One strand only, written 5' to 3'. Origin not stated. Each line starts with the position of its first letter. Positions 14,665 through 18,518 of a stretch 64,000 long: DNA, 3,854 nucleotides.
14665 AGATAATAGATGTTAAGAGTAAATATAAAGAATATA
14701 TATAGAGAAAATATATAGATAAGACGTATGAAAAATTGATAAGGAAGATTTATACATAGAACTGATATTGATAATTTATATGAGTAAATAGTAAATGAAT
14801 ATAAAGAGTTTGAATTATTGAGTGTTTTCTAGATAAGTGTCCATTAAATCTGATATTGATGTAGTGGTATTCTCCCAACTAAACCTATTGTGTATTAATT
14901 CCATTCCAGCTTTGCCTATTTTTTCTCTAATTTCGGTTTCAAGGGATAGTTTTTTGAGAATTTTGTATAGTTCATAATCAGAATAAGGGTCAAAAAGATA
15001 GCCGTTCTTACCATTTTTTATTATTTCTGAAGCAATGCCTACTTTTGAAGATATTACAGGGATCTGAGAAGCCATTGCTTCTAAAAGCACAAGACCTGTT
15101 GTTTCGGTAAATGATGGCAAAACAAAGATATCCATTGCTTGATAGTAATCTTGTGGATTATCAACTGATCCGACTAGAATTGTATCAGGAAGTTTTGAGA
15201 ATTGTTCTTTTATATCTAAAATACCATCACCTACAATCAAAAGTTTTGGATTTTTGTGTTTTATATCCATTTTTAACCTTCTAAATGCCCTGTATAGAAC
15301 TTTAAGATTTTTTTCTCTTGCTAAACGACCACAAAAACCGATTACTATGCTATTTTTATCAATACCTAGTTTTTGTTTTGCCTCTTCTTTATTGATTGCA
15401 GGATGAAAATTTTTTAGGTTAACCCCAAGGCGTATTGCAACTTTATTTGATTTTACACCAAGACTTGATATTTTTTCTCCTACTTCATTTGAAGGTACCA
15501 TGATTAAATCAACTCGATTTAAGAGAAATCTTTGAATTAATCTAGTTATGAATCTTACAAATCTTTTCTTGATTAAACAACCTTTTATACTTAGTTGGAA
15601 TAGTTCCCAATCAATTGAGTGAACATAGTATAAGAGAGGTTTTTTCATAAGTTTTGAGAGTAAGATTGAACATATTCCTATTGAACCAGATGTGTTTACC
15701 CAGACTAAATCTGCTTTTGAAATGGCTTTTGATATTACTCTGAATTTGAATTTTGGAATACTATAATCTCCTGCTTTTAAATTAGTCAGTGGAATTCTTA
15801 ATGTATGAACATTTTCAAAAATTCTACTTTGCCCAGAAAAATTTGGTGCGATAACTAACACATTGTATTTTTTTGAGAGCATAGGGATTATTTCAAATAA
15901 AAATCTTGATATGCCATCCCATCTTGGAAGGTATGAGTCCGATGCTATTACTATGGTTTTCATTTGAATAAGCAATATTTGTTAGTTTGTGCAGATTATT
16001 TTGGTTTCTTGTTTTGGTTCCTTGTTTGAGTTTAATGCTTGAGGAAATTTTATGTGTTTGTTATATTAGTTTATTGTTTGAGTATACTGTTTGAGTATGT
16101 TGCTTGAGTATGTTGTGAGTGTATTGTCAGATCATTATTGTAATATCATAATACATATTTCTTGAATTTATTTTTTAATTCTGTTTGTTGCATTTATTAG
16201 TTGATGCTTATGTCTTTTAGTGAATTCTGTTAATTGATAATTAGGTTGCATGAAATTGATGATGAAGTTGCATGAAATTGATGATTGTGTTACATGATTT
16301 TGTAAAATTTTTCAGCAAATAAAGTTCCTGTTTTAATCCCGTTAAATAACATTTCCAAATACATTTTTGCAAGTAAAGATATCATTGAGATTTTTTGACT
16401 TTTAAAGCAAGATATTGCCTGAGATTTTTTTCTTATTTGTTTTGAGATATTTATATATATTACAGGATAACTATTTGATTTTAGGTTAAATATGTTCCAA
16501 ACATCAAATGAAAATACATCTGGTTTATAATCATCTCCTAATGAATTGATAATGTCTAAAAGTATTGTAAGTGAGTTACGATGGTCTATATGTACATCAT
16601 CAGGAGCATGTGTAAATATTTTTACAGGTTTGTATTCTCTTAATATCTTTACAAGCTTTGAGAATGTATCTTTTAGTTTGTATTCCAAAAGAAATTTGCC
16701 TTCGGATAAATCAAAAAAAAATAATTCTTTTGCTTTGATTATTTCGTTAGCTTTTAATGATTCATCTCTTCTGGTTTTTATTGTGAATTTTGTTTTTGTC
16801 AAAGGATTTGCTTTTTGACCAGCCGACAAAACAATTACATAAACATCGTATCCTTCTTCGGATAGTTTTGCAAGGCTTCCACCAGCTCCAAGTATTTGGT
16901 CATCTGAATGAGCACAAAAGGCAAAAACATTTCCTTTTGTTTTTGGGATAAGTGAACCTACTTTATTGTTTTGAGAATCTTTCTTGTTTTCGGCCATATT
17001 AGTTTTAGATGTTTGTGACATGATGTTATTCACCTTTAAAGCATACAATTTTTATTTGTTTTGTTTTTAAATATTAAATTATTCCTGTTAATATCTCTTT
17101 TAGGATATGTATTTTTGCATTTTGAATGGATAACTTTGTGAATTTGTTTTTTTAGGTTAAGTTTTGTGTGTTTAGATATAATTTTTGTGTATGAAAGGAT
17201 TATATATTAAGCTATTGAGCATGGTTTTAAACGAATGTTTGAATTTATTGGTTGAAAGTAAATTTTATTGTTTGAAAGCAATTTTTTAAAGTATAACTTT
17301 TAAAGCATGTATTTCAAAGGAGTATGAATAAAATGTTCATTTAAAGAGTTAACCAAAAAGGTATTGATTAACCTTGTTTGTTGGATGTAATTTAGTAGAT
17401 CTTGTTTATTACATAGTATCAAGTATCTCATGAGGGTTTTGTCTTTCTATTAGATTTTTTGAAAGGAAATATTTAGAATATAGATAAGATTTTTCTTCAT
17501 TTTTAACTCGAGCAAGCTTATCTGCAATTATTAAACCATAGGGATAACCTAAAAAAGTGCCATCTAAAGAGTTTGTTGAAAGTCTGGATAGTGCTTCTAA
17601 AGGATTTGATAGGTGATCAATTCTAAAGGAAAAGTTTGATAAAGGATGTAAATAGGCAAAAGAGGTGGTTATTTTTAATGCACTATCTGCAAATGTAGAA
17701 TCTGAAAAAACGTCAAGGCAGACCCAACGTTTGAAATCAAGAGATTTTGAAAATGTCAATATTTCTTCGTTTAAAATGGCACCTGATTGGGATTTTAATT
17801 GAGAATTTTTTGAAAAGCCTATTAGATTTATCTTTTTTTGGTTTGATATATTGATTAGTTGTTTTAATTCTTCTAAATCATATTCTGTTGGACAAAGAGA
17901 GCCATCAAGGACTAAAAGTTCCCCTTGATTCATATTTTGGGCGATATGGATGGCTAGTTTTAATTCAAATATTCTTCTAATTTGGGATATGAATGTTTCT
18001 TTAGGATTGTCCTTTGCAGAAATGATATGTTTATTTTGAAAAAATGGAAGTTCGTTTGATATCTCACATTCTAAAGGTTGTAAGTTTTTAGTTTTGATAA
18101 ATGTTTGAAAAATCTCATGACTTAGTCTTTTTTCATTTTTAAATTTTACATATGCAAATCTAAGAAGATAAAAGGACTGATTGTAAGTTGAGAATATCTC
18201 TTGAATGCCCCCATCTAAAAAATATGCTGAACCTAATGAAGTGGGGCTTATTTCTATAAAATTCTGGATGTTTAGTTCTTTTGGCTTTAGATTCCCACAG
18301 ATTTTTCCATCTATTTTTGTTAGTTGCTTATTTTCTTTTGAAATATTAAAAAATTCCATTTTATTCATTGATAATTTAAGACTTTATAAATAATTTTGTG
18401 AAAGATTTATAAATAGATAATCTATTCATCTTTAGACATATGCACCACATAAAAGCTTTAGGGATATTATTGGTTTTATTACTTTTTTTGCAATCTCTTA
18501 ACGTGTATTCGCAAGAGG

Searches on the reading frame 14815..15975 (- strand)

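Call 67: search_protein_families(library=pfam, proteins=[window:14815-15975:-], max_evalue=0.0001)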
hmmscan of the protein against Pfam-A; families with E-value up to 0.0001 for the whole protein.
window:14815-15975:- (386 aa): 4 families
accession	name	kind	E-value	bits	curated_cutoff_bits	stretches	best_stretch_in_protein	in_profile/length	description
PF00534.26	Glycos_transf_1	-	9.5e-37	126.6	26.4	1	196-357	2-169/172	Glycosyl transferases group 1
PF13692.12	Glyco_trans_1_4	-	1.8e-31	109.7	27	1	211-341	3-137/142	Glycosyl transferases group 1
PF13439.12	Glyco_transf_4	-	4.9e-14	53.2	28.5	1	20-185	2-166/170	Glycosyltransferase Family 4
PF13579.12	Glyco_trans_4_4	-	8.9e-06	26.6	29.7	1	37-180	19-153/158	Glycosyl transferase 4-like domain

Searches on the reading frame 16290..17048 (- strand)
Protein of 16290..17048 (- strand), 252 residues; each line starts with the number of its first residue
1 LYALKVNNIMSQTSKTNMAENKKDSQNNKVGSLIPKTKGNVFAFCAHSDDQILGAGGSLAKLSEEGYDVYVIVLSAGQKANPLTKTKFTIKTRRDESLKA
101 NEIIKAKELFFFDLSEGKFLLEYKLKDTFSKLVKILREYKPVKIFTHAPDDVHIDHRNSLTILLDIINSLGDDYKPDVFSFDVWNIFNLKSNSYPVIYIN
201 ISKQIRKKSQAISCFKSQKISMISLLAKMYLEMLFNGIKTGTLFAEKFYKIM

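Call 67: search_protein_families(library=pfam, proteins=[window:16290-17048:-], max_evalue=0.0001)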
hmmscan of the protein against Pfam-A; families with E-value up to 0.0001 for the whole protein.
window:16290-17048:- (252 aa): 1 family
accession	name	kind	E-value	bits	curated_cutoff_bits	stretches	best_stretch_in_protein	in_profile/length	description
PF02585.22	PIG-L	-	2.1e-22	80.5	28.2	1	43-159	2-121/129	GlcNAc-PI de-N-acetylase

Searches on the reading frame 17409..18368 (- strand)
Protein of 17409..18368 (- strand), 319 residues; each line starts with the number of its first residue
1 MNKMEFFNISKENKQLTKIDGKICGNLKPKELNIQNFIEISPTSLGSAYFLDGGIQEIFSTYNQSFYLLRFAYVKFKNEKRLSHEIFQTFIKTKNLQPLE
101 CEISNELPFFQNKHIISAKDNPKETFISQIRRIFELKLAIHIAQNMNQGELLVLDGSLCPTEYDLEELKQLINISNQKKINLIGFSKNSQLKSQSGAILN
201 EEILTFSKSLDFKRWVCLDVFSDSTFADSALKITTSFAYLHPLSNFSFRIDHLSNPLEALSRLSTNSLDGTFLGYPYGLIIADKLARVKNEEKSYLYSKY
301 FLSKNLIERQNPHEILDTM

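Call 67: search_protein_families(library=pfam, proteins=[window:17409-18368:-], max_evalue=0.0001)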
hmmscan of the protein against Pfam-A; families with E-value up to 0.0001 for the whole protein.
window:17409-18368:- (319 aa): 1 family
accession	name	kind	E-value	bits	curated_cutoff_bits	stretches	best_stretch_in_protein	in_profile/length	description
PF09376.16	NurA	-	1.5e-07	31.6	21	1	48-288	3-254/254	NurA domain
